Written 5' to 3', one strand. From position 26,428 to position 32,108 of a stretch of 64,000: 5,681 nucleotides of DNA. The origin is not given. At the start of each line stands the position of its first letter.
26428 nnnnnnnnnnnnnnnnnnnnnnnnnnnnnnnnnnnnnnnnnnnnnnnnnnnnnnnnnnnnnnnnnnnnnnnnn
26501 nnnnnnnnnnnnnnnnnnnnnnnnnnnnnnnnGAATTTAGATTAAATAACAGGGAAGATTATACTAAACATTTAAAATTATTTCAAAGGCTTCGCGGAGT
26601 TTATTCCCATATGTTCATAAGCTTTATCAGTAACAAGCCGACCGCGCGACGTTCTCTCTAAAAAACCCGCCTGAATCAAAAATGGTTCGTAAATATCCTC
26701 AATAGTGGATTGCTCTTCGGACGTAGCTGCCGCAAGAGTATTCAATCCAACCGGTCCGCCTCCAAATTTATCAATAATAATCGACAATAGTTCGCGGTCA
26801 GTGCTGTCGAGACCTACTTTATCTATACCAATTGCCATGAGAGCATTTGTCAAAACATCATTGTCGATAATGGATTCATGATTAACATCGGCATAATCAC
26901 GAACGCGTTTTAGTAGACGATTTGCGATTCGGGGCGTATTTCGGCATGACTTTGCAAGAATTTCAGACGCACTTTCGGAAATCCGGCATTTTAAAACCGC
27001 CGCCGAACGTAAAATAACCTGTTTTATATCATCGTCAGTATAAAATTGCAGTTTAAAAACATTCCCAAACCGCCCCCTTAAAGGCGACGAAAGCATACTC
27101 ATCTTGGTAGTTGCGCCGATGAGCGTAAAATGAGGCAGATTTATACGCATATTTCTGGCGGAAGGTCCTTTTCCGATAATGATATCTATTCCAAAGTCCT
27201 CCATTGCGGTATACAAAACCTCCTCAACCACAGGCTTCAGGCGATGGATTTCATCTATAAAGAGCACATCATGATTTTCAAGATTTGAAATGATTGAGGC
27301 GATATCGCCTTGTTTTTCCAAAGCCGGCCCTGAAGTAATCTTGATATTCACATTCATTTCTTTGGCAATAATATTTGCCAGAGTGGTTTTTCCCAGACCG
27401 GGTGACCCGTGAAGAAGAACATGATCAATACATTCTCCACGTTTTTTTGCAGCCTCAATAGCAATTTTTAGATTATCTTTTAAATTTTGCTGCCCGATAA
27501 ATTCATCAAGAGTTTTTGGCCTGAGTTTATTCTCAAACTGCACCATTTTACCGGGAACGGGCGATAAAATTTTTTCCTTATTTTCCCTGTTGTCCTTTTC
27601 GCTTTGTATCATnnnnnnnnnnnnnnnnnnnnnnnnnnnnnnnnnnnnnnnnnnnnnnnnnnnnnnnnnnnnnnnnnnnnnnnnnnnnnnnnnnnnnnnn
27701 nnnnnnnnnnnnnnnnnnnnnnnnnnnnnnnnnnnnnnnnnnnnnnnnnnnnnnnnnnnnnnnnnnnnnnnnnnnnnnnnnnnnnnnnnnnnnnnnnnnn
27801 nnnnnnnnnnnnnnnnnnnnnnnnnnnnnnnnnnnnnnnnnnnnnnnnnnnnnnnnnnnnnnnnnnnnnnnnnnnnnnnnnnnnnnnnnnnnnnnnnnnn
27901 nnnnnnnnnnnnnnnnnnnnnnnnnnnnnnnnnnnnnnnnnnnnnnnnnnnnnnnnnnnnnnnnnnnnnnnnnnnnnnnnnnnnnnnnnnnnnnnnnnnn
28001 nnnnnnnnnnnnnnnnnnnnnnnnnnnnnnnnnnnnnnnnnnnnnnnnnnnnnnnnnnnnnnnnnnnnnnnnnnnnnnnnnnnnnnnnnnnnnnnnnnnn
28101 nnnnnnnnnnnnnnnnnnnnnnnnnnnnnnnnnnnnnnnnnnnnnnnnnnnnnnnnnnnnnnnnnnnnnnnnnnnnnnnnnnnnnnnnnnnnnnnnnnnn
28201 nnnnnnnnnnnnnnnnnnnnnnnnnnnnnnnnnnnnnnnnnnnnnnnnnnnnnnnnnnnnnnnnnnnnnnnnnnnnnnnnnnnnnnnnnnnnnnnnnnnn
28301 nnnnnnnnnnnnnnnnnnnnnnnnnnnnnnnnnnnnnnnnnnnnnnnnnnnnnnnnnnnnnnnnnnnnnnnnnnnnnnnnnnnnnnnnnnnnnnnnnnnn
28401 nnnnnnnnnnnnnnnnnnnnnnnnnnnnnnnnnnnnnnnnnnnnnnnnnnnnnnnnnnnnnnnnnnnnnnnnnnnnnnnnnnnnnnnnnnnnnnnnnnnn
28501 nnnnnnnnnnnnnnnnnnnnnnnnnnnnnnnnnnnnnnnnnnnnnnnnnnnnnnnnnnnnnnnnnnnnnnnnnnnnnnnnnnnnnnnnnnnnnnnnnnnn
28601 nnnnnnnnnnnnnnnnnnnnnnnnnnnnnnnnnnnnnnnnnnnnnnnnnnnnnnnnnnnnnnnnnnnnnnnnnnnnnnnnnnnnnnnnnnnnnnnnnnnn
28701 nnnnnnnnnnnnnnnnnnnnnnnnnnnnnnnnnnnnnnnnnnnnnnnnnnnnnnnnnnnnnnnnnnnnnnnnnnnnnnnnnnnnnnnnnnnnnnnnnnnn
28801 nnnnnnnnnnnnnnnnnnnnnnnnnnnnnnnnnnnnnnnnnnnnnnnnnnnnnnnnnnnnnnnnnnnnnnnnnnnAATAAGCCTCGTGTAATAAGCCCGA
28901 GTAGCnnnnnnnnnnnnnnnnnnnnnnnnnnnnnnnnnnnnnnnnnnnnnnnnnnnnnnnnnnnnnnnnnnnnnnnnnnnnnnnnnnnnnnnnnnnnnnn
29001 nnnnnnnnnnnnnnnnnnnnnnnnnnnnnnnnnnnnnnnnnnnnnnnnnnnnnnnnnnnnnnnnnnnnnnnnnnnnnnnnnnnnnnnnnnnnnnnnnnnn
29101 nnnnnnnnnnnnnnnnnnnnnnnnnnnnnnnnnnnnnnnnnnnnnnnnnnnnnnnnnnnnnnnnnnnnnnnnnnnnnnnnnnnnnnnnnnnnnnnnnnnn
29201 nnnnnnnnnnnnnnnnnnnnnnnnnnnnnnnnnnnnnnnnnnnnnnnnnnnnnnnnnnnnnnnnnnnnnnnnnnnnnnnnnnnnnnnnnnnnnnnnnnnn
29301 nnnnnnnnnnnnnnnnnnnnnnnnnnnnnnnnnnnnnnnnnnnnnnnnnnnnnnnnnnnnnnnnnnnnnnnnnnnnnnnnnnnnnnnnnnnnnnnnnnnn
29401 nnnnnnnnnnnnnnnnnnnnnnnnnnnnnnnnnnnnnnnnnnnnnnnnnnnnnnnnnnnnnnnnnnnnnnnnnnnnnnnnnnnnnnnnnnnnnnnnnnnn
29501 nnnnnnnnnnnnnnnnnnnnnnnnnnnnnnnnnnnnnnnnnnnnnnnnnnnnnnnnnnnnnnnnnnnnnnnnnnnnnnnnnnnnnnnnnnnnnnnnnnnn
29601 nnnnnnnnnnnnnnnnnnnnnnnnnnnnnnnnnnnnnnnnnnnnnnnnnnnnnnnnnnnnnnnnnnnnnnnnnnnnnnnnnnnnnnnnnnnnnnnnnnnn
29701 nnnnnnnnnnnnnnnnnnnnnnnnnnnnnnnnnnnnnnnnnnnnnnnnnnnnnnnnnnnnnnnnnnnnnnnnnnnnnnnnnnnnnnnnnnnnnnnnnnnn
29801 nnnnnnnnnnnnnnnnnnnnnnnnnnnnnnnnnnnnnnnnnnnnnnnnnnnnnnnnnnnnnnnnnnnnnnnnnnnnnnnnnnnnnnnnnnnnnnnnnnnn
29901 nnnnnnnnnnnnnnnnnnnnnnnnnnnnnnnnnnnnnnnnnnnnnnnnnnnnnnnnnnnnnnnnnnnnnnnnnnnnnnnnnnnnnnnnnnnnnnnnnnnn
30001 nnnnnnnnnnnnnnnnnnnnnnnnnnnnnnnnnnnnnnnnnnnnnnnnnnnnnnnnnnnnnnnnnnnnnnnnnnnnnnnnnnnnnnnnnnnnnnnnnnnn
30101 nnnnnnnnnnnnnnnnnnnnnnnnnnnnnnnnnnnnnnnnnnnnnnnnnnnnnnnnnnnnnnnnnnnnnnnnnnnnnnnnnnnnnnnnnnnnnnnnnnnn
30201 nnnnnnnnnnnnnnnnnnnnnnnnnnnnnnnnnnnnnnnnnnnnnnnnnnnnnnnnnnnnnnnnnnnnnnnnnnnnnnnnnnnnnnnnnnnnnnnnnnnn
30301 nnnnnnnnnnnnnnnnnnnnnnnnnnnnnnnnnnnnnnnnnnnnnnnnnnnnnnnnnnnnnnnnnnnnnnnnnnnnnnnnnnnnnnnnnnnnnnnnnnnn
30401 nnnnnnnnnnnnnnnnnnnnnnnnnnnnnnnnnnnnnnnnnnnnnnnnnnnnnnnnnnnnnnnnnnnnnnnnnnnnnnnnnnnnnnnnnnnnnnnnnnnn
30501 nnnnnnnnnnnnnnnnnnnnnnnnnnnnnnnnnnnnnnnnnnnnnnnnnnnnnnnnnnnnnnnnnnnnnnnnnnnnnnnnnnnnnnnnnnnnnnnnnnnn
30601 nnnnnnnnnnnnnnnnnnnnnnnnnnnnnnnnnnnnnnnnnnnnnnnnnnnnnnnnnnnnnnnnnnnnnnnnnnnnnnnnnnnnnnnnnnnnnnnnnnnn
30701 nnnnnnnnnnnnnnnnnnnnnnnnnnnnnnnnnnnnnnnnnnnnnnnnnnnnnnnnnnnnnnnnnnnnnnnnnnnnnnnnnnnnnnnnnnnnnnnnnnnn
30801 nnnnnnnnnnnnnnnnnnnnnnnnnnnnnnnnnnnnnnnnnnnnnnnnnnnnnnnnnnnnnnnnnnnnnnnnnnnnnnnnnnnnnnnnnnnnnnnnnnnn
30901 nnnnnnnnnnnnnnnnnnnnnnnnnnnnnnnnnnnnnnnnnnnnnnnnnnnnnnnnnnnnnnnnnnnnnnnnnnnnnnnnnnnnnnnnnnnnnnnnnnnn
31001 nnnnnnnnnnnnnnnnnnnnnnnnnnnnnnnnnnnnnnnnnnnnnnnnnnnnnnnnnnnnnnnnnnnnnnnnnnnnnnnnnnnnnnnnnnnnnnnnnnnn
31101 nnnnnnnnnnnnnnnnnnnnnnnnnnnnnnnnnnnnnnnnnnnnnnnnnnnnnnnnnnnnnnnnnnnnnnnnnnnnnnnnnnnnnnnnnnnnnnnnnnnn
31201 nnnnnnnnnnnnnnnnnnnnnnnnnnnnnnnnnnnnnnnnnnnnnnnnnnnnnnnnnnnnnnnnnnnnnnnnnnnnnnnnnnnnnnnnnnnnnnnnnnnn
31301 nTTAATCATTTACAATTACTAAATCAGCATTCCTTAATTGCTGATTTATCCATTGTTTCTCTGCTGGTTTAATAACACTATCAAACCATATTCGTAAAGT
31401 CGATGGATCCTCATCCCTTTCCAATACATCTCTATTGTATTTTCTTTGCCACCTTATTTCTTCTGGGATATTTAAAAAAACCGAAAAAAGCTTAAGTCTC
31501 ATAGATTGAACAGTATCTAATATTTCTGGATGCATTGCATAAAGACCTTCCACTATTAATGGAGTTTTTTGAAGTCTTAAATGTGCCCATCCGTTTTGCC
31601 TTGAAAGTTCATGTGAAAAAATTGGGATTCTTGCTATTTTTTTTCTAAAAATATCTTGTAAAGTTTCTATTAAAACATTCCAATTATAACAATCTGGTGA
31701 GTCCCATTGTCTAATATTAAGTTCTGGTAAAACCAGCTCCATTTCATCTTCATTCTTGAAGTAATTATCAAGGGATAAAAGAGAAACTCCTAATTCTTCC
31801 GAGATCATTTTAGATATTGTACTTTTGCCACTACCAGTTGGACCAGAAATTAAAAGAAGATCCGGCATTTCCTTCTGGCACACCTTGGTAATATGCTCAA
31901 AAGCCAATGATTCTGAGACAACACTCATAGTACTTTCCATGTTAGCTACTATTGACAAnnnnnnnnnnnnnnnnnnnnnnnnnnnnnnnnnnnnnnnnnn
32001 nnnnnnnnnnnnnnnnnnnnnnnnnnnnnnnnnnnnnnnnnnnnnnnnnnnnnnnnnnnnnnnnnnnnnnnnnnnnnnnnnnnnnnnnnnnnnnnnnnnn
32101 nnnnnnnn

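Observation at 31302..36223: Mobile 7-gene cassette: Udk-like kinase, PurM-like, HisG-like, unknown protein, SDR, HAD phosphatase and Nudix, a candidate pathway for a modified purine nucleoside or nucleotide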

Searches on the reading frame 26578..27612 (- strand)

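Call 68: search_protein_families(library=pfam, proteins=[window:26578-27612:-], max_evalue=0.00001)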
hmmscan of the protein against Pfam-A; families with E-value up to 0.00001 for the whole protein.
window:26578-27612:- (344 aa): 6 families
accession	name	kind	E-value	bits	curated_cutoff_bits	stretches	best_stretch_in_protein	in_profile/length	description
PF05496.18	RuvB_N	-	8.6e-78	260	27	1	30-188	1-159/159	Holliday junction DNA helicase RuvB P-loop domain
PF05491.19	RuvB_C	-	4.1e-26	91.2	24.7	1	266-335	2-71/72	RuvB C-terminal winged helix domain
PF17864.7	AAA_lid_4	-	2.2e-23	82.2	27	1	191-264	1-74/74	RuvB AAA lid domain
PF00004.35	AAA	-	1.2e-21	78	21.2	1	65-188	1-129/131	ATPase family associated with various cellular activities (AAA)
PF07728.20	AAA_5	-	5.8e-07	30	22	0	64-182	1-139/139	AAA domain (dynein-related subfamily)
PF13191.12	AAA_16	-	9e-06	26.7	32.6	0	38-87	2-49/167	AAA ATPase domain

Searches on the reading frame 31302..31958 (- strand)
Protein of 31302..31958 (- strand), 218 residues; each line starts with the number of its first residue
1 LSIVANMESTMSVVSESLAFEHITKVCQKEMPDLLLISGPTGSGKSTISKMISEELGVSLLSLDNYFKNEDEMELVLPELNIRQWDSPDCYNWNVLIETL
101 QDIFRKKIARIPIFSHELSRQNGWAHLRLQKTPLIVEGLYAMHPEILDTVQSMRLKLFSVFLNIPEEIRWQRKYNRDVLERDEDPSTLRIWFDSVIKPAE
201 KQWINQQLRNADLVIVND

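Call 3: search_protein_families(library=pfam, proteins=[window:31302-31958:-], max_evalue=0.1)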
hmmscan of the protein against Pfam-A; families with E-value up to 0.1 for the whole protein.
window:31302-31958:- (218 aa): 27 families (the best 25 are shown)
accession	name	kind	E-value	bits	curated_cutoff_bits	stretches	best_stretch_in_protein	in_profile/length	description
PF00485.24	PRK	-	6e-16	59.3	22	1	37-215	4-187/196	Phosphoribulokinase / Uridine kinase family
PF13238.12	AAA_18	-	1.2e-06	29.4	29.4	1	36-177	2-112/128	AAA domain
PF13671.12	AAA_33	-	2.1e-05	25.3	27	1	34-71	1-38/143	AAA domain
PF03215.21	Rad17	-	2.9e-05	24.5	23.8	1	27-65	40-78/186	Rad17 P-loop domain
PF06414.18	Zeta_toxin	-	6.6e-05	22.9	22.3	1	26-57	10-41/199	Zeta toxin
PF13207.12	AAA_17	-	0.00035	21.3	27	1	39-75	2-39/136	AAA domain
PF02224.24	Cytidylate_kin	-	0.00048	20.3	26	1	37-62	3-28/211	Cytidylate kinase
PF01202.28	SKI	-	0.00066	20.3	22.1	1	42-73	2-33/159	Shikimate kinase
PF00437.27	T2SSE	-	0.00066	18.9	24.9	1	34-84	144-191/370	Type II/IV secretion system protein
PF05496.18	RuvB_N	-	0.00068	19.9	27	1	28-60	29-61/159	Holliday junction DNA helicase RuvB P-loop domain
PF24883.2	NPHP3_N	-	0.0014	19.2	24.8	1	27-59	16-49/164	Nephrocystin 3, N-terminal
PF20720.3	nSTAND3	-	0.0021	18.2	27.2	1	24-55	11-40/155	Novel STAND NTPase 3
PF00004.35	AAA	-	0.0029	18.5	21.2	1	35-64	1-30/131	ATPase family associated with various cellular activities (AAA)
PF13555.12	AAA_29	-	0.0038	17.4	27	1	33-48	23-38/61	P-loop containing region of AAA domain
PF25199.1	nSTAND_NTPase5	-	0.0085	16.4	34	1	21-48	30-57/145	Novel STAND NTPase 5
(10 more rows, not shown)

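Call 4: search_protein_families(library=ncbifam, proteins=[window:31302-31958:-], max_evalue=0.1)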
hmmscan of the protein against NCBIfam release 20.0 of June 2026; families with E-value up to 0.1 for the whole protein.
window:31302-31958:- (218 aa): 59 families (the best 25 are shown)
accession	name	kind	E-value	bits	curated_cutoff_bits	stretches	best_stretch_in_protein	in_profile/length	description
NF004018.0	PRK05480.1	equivalog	1.9e-27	96.1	180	1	32-216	6-186/210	uridine kinase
TIGR00235.1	udk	equivalog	1.6e-24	86.7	220.3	1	34-215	8-185/207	uridine kinase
NF005655.0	PRK07429.1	subfamily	1.6e-16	60.3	236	1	29-215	5-183/326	phosphoribulokinase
NF005115.0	PRK06547.1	equivalog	1.1e-08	34.6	173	1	24-178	7-140/172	hypothetical protein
NF006743.0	PRK09270.1-2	equivalog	1.3e-08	34.2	227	1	13-217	10-214/217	nucleoside/nucleotide kinase family protein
NF006746.0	PRK09270.1-5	subfamily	5.1e-06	25.6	250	1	21-214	10-204/210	nucleoside/nucleotide kinase family protein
NF006744.0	PRK09270.1-3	equivalog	1.8e-05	24.3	281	1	13-216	4-209/213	nucleoside/nucleotide kinase family protein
TIGR02173.1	cyt_kin_arch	equivalog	2.4e-05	24.4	102.1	1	35-81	3-49/169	(d)CMP kinase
TIGR00602.1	rad24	subfamily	5.5e-05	21.9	482.55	1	30-62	108-140/640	checkpoint protein rad24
NF004861.0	PRK06217.1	equivalog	6.1e-05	22.5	203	1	35-70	4-39/183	hypothetical protein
TIGR00554.2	panK_bact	equivalog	0.00012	21.4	235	1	22-154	72-210/310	type I pantothenate kinase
NF005994.0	PRK08118.1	equivalog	0.00021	21.4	215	1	35-72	4-41/172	DNA topology modulation protein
TIGR00635.1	ruvB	equivalog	0.00045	19.3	299.05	1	27-60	25-58/305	Holliday junction branch migration DNA helicase RuvB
NF000868.0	PRK00080.1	equivalog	0.00069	18.6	282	1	28-60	47-79/330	Holliday junction branch migration DNA helicase RuvB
NF006085.0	PRK08233.1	equivalog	0.00085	19.2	198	1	32-123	5-81/184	hypothetical protein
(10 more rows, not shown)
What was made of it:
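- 31302..31958 (-): Uridine-kinase/PRK-family nucleoside kinase (218 aa), divergent from the operon. NF004018 96 bits, below the cut-off of 180 (calls 3, 4).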

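Call 46: search_protein_families(library=padloc, proteins=[window:31302-31958:-], max_evalue=0.001)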
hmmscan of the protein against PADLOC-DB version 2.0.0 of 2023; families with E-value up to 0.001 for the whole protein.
window:31302-31958:- (218 aa): 6 families
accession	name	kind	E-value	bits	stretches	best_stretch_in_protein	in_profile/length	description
PDLC04140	mad8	-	1.1e-05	23.1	1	30-59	25-54/314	mads_8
PDLC02911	VakA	-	3.1e-05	22.6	1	35-188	5-123/163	-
PDLC04690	PDC-M51B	-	7.6e-05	20.5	0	31-62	1-32/191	-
PDLC04135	mad3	-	0.00014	19.5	1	31-61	20-51/374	mads_3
PDLC02905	pVip-kinase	-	0.00063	17.1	1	35-106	5-72/474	Viperin-kinase fusion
PDLC02196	IetA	-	0.00068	17.2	1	29-61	119-151/374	-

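Call 47: search_protein_families(library=phrogs, proteins=[window:31302-31958:-], max_evalue=0.001)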
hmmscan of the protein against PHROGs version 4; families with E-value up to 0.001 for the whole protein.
window:31302-31958:- (218 aa): 7 families
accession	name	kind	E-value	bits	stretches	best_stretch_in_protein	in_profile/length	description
phrog_1815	-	other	1e-06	30.2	1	31-60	2-31/197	guanylate kinase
phrog_139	-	other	1.2e-05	25.9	1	8-63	59-114/342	deoxynucleoside monophosphate kinase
phrog_2071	-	other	3.2e-05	24.9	1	25-72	9-55/282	ATPase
phrog_10401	-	other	4.4e-05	23.4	1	8-64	436-492/667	ATPase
phrog_168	-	DNA, RNA and nucleotide metabolism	9.8e-05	23.2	1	20-61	33-71/314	clamp loader of DNA polymerase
phrog_800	-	head and packaging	0.00011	22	1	25-179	26-164/511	terminase small subunit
phrog_761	-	other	0.00039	21.2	1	28-59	15-46/362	thymidylate kinase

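Call 73: search_solved_structures(query=window:31302-31958:-, max_evalue=0.001)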
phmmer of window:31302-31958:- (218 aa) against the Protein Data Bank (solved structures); distinct sequences matched with E-value up to 0.001: 24.
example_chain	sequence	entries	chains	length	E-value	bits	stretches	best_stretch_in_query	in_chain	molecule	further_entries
3w8r_A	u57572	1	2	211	7.4e-13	51.9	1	32-215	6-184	Uridine kinase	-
3asy_A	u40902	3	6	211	9.5e-13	51.6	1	32-215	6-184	Uridine kinase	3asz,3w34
9y3v_K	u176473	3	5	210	3.4e-09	39.9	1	32-214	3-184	Uridine kinase P10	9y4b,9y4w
6pwz_A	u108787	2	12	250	6.2e-08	35.8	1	32-215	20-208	Uridine-cytidine kinase 2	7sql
6n53_A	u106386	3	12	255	6.3e-08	35.8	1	32-215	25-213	Uridine-cytidine kinase 2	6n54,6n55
1udw_A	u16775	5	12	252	6.3e-08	35.8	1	32-215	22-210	Uridine-cytidine kinase 2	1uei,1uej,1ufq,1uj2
1xrj_A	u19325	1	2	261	7.1e-08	35.6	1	32-215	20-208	Uridine-cytidine kinase 2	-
6hzk_A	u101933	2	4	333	6.1e-07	32.6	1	34-215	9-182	Phosphoribulokinase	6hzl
6kev_A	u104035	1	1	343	6.2e-07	32.6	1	34-215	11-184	Phosphoribulokinase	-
2jeo_A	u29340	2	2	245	1e-06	31.8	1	28-215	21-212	URIDINE-CYTIDINE KINASE 1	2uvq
7z66_AAAA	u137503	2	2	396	1.3e-06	31.5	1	32-217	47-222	Inorganic pyrophosphatase TTM1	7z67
9sgf_A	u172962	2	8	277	2.4e-06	30.6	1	30-215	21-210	Uridine-cytidine kinase 1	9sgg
6gve_J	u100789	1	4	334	8.4e-06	28.9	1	34-214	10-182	Phosphoribulokinase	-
9fqr_Xf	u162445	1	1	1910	3.6e-05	26.8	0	30-67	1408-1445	Cilia- and flagella-associated protein 276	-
5b3f_A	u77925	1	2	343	4e-05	26.7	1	32-188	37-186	Phosphoribulokinase/uridine kinase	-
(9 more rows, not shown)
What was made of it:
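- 31302..31958 (-): Nearest solved relatives are uridine/cytidine kinases (call 73).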
